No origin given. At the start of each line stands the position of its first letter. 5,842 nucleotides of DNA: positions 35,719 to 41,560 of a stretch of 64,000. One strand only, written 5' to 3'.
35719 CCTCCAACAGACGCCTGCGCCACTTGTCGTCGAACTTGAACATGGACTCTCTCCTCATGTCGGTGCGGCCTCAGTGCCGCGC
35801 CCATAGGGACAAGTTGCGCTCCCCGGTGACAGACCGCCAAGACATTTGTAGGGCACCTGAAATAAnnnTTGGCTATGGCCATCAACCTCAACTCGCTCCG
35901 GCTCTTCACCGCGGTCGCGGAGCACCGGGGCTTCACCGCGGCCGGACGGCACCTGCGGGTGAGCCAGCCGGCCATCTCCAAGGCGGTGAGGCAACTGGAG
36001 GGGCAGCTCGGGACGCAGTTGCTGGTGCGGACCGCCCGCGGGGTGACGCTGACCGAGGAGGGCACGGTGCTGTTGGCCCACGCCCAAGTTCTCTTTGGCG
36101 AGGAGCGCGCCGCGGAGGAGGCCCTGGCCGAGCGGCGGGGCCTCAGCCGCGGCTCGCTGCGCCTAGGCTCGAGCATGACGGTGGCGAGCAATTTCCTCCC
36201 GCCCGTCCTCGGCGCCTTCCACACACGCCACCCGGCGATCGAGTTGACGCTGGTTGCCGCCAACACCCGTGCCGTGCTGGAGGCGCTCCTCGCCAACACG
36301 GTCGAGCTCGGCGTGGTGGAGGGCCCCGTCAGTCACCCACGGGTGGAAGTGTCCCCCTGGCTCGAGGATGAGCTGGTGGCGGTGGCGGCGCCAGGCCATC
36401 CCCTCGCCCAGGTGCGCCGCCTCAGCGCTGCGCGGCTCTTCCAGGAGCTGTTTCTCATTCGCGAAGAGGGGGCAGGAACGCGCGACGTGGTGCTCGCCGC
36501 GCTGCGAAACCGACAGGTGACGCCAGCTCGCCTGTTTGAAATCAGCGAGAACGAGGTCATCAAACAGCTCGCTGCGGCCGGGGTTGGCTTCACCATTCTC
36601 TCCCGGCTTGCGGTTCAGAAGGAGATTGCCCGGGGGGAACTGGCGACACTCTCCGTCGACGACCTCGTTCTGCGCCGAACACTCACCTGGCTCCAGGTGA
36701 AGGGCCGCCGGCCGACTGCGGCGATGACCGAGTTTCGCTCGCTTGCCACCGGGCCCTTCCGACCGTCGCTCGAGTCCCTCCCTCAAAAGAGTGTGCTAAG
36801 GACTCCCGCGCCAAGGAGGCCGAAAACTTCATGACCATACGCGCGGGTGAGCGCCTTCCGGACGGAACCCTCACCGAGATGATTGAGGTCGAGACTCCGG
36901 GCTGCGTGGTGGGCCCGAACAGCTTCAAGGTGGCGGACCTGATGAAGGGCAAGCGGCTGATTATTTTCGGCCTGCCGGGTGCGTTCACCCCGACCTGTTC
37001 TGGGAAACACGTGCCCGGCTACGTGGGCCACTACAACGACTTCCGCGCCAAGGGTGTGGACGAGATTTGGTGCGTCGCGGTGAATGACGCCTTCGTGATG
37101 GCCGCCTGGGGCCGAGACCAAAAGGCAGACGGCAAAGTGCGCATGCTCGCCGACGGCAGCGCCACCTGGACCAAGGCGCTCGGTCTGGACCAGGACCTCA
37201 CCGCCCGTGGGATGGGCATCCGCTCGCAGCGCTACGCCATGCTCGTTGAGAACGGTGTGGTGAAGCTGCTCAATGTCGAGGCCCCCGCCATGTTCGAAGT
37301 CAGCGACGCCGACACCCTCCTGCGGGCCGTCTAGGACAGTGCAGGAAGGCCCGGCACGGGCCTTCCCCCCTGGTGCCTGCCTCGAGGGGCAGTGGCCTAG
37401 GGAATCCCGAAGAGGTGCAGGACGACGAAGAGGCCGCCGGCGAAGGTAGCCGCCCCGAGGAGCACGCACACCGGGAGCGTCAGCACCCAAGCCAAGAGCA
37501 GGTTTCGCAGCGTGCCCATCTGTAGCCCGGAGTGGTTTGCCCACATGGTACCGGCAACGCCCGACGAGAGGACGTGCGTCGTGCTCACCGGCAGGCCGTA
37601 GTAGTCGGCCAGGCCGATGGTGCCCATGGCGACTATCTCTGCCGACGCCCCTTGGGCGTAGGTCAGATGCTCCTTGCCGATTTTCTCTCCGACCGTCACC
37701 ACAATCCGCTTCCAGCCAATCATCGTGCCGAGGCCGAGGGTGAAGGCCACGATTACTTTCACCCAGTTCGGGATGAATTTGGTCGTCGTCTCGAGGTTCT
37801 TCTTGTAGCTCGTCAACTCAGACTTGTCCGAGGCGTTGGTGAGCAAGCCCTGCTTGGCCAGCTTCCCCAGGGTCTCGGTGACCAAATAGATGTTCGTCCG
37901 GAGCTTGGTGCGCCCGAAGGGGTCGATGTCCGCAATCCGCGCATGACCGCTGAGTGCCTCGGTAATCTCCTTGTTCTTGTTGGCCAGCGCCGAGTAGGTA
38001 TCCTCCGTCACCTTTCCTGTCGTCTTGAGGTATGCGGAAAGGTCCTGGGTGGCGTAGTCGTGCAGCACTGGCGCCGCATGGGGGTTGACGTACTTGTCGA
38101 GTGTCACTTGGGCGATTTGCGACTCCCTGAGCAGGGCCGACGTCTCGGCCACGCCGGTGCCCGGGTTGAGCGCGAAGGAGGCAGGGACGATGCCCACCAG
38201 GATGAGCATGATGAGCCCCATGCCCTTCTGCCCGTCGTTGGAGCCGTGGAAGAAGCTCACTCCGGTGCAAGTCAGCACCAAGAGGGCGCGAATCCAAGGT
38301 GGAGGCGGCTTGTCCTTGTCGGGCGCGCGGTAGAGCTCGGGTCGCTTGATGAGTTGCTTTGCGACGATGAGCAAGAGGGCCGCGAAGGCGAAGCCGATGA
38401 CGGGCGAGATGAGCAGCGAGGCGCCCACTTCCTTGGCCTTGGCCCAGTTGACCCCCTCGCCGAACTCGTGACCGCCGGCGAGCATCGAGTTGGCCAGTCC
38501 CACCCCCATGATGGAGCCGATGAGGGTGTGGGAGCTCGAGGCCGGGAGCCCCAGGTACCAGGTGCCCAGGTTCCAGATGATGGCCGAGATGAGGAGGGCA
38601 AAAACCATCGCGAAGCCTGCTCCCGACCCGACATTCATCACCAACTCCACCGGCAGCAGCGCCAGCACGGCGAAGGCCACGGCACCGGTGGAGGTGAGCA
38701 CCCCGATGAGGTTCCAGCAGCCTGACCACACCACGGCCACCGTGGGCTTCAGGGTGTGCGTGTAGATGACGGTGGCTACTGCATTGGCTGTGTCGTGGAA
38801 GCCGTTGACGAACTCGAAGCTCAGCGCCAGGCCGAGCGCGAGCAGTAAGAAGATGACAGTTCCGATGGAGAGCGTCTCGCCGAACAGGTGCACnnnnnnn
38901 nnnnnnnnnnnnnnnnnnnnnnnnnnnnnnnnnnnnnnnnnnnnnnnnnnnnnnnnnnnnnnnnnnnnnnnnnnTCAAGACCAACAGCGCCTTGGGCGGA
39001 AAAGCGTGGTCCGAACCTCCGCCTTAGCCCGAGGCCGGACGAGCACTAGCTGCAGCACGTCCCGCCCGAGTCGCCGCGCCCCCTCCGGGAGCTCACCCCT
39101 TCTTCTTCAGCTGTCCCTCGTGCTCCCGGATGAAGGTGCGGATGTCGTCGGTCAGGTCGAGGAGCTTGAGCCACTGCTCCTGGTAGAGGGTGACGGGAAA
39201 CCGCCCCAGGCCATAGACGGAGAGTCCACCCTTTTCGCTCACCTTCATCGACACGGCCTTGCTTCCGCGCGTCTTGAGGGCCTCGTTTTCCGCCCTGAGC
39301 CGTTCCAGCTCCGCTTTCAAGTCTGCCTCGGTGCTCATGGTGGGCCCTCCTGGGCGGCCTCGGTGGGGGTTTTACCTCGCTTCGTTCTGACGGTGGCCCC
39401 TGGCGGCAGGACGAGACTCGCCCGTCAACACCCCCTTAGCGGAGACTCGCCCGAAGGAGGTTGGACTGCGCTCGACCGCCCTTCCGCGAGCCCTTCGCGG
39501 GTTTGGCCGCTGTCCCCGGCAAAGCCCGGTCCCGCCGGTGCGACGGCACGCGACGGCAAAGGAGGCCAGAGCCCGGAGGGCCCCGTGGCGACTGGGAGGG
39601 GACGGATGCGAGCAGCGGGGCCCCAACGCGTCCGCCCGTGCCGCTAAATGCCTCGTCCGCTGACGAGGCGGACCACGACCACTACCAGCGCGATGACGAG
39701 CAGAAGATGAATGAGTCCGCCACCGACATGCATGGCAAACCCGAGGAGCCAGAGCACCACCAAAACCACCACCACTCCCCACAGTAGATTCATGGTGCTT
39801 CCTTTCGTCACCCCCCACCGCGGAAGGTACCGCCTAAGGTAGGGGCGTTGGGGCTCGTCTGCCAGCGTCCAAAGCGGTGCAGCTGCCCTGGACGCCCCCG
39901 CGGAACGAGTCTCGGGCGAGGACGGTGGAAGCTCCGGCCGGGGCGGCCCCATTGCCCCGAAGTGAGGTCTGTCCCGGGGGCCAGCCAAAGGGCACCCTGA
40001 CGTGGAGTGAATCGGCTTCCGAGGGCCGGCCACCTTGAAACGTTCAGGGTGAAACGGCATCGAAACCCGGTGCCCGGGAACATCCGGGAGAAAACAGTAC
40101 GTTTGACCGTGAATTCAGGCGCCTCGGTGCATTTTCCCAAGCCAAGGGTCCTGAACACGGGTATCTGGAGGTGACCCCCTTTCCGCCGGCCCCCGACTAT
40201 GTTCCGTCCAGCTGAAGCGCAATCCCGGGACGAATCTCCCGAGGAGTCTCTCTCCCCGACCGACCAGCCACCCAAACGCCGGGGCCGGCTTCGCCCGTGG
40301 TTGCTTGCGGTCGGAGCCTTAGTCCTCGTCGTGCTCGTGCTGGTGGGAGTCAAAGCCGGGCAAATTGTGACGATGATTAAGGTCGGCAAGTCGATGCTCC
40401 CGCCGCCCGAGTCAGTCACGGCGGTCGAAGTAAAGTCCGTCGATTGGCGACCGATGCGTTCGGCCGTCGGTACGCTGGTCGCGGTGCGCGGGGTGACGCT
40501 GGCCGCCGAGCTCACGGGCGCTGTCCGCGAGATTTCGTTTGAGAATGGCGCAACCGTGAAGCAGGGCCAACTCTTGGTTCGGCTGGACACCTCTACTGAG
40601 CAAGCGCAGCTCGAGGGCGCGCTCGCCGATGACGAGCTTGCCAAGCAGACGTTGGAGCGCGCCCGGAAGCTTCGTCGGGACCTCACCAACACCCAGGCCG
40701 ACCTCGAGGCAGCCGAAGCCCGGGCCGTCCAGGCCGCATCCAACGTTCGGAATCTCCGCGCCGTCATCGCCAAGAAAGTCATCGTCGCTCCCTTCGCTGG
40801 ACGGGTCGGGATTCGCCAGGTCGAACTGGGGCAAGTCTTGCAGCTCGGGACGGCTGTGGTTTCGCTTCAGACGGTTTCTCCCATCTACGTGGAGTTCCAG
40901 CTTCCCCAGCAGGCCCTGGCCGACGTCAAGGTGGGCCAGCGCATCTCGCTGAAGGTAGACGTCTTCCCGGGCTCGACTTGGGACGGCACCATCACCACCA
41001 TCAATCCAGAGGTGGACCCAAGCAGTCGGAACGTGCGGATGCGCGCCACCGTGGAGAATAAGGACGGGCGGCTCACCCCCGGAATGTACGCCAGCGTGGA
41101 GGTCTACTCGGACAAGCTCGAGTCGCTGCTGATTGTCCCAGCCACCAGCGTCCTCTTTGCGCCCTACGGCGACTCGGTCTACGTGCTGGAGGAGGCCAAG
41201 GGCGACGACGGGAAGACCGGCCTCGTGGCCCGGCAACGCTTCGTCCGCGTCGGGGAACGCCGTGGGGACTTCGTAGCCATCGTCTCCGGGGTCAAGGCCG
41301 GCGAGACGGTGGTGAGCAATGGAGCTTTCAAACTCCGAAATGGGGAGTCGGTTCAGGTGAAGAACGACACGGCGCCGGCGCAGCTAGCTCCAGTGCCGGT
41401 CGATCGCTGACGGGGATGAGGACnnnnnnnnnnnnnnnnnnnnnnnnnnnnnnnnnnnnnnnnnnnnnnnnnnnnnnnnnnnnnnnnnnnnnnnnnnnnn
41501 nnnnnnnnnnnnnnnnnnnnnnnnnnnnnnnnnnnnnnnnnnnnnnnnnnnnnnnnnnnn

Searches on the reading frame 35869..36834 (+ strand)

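Call 56: search_protein_families(library=pfam, proteins=[window:35869-36834:+], max_evalue=0.001)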
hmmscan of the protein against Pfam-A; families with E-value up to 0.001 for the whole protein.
window:35869-36834:+ (321 aa): 2 families
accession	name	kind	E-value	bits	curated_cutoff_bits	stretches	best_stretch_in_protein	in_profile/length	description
PF03466.25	LysR_substrate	-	2.6e-50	171.2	28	1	91-292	2-203/209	LysR substrate binding domain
PF00126.33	HTH_1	-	7.1e-22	77.6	26.6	1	7-65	1-59/60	Bacterial regulatory helix-turn-helix protein, lysR family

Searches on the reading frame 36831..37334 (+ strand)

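Call 56: search_protein_families(library=pfam, proteins=[window:36831-37334:+], max_evalue=0.001)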
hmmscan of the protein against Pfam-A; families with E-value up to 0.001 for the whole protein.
window:36831-37334:+ (167 aa): 2 families
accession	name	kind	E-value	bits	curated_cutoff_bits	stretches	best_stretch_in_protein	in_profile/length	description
PF08534.16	Redoxin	-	5.9e-36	123.9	26.6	1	5-164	2-148/148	Redoxin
PF00578.27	AhpC-TSA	-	4.4e-10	40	26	1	30-128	16-105/124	AhpC/TSA family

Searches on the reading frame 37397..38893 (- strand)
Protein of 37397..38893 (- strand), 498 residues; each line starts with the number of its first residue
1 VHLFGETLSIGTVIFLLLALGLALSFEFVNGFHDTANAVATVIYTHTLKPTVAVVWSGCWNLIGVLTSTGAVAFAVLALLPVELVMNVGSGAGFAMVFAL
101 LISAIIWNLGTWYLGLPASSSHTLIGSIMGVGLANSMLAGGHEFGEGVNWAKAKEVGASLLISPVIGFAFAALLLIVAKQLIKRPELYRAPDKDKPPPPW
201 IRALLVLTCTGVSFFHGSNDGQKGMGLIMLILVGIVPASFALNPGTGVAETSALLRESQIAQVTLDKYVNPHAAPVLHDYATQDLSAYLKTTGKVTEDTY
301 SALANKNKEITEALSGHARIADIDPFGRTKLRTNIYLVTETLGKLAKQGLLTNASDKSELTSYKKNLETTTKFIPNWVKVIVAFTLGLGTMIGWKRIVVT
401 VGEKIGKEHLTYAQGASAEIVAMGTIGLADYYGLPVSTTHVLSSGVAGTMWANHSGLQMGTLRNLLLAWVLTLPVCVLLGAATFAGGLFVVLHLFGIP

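Call 56: search_protein_families(library=pfam, proteins=[window:37397-38893:-], max_evalue=0.001)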
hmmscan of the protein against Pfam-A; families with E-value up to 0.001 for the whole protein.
window:37397-38893:- (498 aa): 1 family
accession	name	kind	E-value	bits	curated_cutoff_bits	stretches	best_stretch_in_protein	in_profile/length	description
PF01384.25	PHO4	-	5e-88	295.8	33.7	1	30-480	1-350/350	Phosphate transporter family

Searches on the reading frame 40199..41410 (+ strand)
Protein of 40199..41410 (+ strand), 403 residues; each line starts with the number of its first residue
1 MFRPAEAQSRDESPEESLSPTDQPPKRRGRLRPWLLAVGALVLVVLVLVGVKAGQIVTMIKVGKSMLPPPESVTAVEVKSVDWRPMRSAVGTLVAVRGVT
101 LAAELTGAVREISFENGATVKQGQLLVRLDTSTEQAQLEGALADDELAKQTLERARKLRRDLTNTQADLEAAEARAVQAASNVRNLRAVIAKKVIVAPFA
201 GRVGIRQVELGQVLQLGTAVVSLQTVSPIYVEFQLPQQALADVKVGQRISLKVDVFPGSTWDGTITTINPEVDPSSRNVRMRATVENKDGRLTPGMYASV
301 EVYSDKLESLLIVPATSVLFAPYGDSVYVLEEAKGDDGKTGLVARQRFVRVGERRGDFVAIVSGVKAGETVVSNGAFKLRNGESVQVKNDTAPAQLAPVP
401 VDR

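Call 7: search_protein_families(library=ncbifam, proteins=[window:40199-41410:+], max_evalue=1)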
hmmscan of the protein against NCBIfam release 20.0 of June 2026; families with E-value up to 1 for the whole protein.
window:40199-41410:+ (403 aa): 27 families (the best 25 are shown)
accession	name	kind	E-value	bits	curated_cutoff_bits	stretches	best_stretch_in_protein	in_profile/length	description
TIGR01730.1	RND_mfp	subfamily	8.8e-71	238.5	94.9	1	73-387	1-321/322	efflux RND transporter periplasmic adaptor subunit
TIGR00999.1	8a0102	subfamily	1.2e-32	113.1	319.3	1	117-379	1-270/271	CzcB/NccB family metal efflux transporter periplasmic adaptor subunit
NF008589.1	PRK11556.1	equivalog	7e-31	107.5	391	1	70-388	56-388/392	MdtA/MuxA family multidrug efflux RND transporter periplasmic adaptor subunit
NF033138.2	RND-peri-MexC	equivalog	5.2e-19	68.6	625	1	75-389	37-373/375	MexC family multidrug efflux RND transporter periplasmic adaptor subunit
TIGR00998.1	8a0101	subfamily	1.2e-18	67.1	390.8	2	133-270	157-283/334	EmrA/EmrK family multidrug efflux transporter periplasmic adaptor subunit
NF011604.1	PRK15030.1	equivalog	2e-16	60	765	1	76-392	43-380/397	multidrug efflux RND transporter periplasmic adaptor subunit AcrA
NF007303.0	PRK09783.1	subfamily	2.4e-16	59.2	390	1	184-379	206-392/414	copper/silver efflux system membrane fusion protein CusB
NF002939.0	PRK03598.1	equivalog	5.3e-16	58.7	393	2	165-279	177-291/332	secretion protein HlyD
NF008606.0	PRK11578.1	equivalog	2e-15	56.8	342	1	56-373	19-362/371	macrolide transporter subunit MacA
NF045904.1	RND-peri-MexE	equivalog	5.1e-15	55.2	714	1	75-388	40-369/390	multidrug efflux RND transporter periplasmic adaptor subunit MexE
NF033834.1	RND_adapt_MexA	exception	1.4e-14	54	750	1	91-386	56-359/373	multidrug efflux RND transporter periplasmic adaptor subunit MexA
NF007132.1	PRK09578.1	equivalog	7.3e-14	51.3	512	1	71-401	38-389/396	MexX/AxyX family multidrug efflux RND transporter periplasmic adaptor subunit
TIGR01843.1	type_I_hlyD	subfamily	8e-14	51.4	208.65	2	164-305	242-399/422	HlyD family type I secretion periplasmic adaptor subunit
NF000272.2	OqxA_adapt_sub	exception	2.4e-13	49.8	835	1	36-378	13-369/391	multidrug efflux RND transporter periplasmic adaptor subunit OqxA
NF011715.0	PRK15136.1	equivalog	3.3e-12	45.7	563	2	176-258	199-281/390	multidrug efflux MFS transporter periplasmic adaptor subunit EmrA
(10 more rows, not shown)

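Call 8: search_protein_families(library=pfam, proteins=[window:40199-41410:+], max_evalue=1)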
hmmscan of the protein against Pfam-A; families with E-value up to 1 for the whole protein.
window:40199-41410:+ (403 aa): 7 families
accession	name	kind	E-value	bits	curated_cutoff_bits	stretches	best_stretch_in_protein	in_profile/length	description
PF16576.10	HlyD_D23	-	4.5e-30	105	30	1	100-298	21-214/214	Barrel-sandwich domain of CusB or HlyD membrane-fusion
PF13437.12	HlyD_3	-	1.4e-19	71.2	22.2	1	194-295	1-106/106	HlyD family secretion protein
PF00364.28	Biotin_lipoyl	-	0.00042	20.5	22.1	1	100-129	44-73/73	Biotin-requiring enzyme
PF13533.13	Biotin_lipoyl_2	-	0.0029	17.9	29.8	1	100-130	2-32/32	Biotin-lipoyl like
PF16326.10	ABC_tran_CTD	-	0.05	14.3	32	1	133-175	22-63/69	ABC transporter C-terminal domain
PF16716.10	BST2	-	0.1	13.7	27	1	153-193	17-57/91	Bone marrow stromal antigen 2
PF13991.11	BssS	-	0.17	12.5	27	0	121-177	13-69/72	BssS protein family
